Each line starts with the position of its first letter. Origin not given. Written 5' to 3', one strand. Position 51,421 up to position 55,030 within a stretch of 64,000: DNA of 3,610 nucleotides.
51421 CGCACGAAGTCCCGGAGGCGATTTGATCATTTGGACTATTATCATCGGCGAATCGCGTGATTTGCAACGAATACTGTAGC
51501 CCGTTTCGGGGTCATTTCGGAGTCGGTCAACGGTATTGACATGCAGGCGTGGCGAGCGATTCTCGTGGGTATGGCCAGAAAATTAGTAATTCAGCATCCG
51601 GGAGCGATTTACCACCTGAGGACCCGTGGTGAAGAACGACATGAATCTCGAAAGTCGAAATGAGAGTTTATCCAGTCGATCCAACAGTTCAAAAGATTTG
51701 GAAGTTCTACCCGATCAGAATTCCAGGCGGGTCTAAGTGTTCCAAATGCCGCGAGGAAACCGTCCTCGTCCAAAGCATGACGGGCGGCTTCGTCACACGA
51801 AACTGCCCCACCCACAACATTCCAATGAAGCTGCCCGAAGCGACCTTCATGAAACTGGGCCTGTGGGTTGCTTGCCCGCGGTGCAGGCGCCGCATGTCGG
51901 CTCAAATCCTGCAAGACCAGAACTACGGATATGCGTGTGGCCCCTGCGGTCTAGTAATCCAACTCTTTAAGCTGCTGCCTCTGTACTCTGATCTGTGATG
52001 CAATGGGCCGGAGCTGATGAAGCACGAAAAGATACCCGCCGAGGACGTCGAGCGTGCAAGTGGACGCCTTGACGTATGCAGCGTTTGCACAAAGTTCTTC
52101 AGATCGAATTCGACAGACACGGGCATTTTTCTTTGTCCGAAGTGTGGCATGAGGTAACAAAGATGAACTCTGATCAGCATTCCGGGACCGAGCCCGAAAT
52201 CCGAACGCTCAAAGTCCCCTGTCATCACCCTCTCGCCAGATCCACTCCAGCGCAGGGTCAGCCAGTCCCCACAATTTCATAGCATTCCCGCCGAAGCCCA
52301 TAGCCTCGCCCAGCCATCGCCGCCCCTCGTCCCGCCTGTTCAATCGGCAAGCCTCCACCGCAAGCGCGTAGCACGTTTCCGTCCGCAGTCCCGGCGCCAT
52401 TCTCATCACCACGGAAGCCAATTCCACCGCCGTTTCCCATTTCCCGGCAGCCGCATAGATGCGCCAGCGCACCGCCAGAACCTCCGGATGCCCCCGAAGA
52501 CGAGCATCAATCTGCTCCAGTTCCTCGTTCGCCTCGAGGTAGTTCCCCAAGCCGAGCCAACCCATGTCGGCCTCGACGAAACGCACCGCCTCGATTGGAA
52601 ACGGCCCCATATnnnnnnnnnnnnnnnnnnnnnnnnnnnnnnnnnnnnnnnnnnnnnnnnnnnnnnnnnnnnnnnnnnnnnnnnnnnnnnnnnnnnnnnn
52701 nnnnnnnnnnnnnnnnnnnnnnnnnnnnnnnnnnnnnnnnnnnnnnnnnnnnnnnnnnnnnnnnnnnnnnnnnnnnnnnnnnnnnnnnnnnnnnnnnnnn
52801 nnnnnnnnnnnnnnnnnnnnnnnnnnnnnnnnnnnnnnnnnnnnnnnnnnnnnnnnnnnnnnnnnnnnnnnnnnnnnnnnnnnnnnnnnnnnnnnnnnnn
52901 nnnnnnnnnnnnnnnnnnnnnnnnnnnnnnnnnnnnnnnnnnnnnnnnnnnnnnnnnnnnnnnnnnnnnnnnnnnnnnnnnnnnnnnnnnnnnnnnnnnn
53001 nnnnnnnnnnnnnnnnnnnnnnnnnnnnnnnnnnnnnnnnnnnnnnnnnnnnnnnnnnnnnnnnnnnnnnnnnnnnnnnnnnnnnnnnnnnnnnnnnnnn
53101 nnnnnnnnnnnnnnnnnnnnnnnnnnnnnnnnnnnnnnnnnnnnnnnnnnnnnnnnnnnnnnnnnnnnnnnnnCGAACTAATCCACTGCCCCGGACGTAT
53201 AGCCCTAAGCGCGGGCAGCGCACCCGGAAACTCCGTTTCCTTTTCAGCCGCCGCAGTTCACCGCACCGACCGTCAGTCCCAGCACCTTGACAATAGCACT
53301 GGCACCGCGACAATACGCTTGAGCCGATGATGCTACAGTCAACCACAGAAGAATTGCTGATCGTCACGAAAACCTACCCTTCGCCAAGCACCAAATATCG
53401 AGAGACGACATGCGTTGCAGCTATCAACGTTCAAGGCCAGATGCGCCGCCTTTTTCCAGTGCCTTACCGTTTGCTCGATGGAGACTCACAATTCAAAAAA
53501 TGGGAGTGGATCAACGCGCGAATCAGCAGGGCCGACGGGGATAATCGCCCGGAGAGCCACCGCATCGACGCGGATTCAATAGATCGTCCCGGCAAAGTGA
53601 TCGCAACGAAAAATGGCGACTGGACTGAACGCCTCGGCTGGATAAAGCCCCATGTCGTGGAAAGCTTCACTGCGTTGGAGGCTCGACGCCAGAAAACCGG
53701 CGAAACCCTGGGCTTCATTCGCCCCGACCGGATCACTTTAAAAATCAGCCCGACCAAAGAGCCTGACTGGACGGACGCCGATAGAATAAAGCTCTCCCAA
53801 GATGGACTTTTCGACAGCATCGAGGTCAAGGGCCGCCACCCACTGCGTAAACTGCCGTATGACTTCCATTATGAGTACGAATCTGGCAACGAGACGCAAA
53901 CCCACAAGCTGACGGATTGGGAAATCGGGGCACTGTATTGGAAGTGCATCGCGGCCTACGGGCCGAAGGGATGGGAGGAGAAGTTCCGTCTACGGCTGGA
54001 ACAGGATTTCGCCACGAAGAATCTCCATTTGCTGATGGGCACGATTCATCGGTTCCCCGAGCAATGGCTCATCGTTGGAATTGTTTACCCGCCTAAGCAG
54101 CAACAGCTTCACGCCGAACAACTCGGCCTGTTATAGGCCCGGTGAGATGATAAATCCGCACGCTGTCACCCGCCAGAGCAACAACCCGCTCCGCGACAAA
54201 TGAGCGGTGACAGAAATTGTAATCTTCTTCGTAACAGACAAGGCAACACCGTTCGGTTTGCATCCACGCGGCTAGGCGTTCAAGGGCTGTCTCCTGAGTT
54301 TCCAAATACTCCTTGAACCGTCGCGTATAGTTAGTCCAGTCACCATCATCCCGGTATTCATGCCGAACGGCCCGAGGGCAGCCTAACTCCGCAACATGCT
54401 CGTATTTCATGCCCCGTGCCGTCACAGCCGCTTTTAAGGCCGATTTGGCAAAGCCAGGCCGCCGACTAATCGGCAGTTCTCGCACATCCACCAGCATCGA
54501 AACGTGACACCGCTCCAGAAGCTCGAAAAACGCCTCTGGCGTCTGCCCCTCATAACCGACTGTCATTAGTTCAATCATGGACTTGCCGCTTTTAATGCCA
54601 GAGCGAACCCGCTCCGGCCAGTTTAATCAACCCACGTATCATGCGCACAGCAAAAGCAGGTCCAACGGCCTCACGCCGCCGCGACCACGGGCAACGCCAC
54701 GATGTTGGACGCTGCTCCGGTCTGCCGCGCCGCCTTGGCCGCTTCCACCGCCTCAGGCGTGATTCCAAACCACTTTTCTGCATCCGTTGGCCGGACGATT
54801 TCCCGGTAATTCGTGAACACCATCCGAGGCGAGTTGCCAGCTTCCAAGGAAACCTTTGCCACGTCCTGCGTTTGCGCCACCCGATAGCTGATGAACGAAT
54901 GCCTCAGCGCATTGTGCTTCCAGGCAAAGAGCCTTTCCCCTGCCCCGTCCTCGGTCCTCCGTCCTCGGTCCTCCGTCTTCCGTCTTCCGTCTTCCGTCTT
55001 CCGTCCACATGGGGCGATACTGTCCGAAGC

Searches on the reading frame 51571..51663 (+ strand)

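Call 104: search_protein_families(library=pfam, proteins=[window:51571-51663:+], max_evalue=0.01)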
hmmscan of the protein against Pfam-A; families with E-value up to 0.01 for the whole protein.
window:51571-51663:+ (30 aa): 1 family
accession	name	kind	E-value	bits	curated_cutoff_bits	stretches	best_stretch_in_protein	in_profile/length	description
PF10636.14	hemP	-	0.0044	17.3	25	1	2-17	11-26/37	Hemin uptake protein hemP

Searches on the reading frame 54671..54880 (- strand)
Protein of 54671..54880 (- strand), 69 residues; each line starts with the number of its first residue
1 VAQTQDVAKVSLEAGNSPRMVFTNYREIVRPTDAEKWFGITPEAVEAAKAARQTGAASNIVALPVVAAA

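Call 104: search_protein_families(library=pfam, proteins=[window:54671-54880:-], max_evalue=0.01)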
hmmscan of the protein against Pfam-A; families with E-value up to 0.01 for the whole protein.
window:54671-54880:- (69 aa): 0 families

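Call 106: search_dna_similar(query=window:54671-54880:-, collection=plasmids, mode=protein, max_evalue=0.001, max_rows=8)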
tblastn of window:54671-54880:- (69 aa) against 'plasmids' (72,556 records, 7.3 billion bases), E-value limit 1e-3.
No match.
